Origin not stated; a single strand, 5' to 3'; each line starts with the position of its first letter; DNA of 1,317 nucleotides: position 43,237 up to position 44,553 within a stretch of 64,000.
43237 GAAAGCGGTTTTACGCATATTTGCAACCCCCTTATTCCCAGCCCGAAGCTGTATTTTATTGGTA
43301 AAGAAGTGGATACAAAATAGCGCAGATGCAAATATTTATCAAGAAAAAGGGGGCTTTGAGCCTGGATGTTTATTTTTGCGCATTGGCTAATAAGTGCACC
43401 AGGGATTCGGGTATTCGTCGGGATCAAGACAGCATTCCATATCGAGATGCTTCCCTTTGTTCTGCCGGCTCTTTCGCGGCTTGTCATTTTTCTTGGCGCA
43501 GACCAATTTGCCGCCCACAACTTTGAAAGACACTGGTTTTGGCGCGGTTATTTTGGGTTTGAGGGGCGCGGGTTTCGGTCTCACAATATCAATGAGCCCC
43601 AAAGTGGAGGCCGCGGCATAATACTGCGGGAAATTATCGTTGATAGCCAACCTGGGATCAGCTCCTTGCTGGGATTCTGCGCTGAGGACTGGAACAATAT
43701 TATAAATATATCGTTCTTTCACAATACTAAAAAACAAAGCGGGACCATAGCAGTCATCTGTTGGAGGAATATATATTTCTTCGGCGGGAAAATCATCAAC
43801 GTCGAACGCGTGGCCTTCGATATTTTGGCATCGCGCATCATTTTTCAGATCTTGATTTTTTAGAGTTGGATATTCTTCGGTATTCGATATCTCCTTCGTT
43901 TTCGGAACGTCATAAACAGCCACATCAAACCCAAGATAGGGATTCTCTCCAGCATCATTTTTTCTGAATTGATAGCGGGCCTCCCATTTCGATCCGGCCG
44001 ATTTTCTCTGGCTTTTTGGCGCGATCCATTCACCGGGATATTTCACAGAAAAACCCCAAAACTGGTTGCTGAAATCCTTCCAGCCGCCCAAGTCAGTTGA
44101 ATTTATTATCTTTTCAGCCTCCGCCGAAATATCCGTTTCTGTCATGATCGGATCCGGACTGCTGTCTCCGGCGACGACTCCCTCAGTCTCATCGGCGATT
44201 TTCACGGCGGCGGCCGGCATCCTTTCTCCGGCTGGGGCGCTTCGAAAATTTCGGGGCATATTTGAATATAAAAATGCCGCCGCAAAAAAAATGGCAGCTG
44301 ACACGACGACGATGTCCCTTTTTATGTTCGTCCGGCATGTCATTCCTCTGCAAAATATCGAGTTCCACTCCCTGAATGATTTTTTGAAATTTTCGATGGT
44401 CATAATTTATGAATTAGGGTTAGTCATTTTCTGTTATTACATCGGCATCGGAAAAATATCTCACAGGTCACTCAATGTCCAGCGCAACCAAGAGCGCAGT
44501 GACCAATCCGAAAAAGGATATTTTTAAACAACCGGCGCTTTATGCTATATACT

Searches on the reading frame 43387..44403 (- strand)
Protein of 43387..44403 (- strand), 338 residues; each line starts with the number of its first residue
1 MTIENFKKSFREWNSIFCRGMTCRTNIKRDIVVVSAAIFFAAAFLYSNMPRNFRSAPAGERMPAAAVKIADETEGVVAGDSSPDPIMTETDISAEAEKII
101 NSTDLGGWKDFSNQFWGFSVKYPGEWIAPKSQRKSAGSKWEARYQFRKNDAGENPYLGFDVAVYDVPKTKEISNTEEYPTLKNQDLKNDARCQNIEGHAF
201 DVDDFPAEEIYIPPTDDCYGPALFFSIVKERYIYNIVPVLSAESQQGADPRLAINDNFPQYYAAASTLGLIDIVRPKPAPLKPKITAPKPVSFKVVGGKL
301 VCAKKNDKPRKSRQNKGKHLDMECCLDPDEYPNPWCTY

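Call 4: search_protein_families(library=pfam, proteins=[window:43387-44403:-], max_evalue=1)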
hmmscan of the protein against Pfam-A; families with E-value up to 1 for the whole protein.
window:43387-44403:- (338 aa): 2 families
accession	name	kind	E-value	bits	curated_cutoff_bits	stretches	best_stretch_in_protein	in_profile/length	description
PF18933.6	PsbP_2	-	0.033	14.6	27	1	109-234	45-161/184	PsbP-like protein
PF23885.1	DUF7238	-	0.25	11.9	27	1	3-28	67-92/112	Family of unknown function (DUF7238)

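Call 5: search_protein_families(library=ncbifam, proteins=[window:43387-44403:-], max_evalue=1)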
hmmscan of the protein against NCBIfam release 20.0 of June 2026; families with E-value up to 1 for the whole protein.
window:43387-44403:- (338 aa): 1 family
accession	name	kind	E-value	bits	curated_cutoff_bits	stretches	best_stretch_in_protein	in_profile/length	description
TIGR01641.1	phageSPP1_gp7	domain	0.13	12.7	39.65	1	172-215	56-97/109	minor capsid protein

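Call 52: find_encoding_contigs(protein=window:43387-44403:-, flank=10000, max_places=3)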
Protein window:43387-44403:- (338 aa): 23 contigs read that carry it; 3 places shown.
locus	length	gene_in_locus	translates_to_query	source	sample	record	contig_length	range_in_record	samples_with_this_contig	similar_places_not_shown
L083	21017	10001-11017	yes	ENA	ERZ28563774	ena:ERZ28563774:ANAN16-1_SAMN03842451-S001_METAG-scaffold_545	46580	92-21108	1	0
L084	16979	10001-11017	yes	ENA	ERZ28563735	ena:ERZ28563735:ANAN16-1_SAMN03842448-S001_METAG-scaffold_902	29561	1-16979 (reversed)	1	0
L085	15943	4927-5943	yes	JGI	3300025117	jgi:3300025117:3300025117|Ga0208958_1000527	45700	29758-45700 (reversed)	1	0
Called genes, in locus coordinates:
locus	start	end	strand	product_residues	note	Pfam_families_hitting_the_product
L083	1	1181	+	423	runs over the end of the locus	?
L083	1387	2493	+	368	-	PF00586:AIRS, PF02769:AIRS_C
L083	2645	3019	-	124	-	PF03779:SPW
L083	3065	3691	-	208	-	PF04542:Sigma70_r2, PF08281:Sigma70_r4_2, PF04545:Sigma70_r4 (weak)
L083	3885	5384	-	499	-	PF26182:Ig_NUP210_5th (faint), PF02368:Big_2, PF25354:Ig_NUP210_16th (faint), PF02368:Big_2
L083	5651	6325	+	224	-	PF00072:Response_reg, PF00486:Trans_reg_C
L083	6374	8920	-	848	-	PF17159:MASE3, PF00989:PAS (faint), PF08448:PAS_4, PF13188:PAS_8 (faint), PF13426:PAS_9, PF00512:HisKA, PF02518:HATPase_c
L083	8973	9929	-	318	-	PF01790:LGT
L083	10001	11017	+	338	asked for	-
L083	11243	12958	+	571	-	PF00764:Arginosuc_synth, PF06508:QueC (weak), PF20979:Arginosuc_syn_C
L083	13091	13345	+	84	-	PF09851:SHOCT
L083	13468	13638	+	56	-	PF04014:MazE_antitoxin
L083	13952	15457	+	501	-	PF10967:DUF2769, PF01645:Glu_synthase, PF01070:FMN_dh, PF00478:IMPDH, PF03060:NMO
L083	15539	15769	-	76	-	PF10967:DUF2769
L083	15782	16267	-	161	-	PF13473:Cupredoxin_1 (weak)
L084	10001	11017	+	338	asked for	-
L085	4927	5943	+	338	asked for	-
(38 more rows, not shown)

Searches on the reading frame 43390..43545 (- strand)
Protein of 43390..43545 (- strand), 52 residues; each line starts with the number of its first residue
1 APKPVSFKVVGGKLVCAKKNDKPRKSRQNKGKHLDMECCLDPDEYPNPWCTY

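Call 22: search_protein_families(library=pfam, proteins=[window:43390-43545:-], max_evalue=10)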
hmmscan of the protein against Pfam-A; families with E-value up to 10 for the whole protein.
seq(52 aa): 1 family
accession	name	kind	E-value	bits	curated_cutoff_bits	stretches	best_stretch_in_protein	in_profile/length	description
PF00051.23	Kringle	-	0.066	14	34.3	1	25-50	37-62/79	Kringle domain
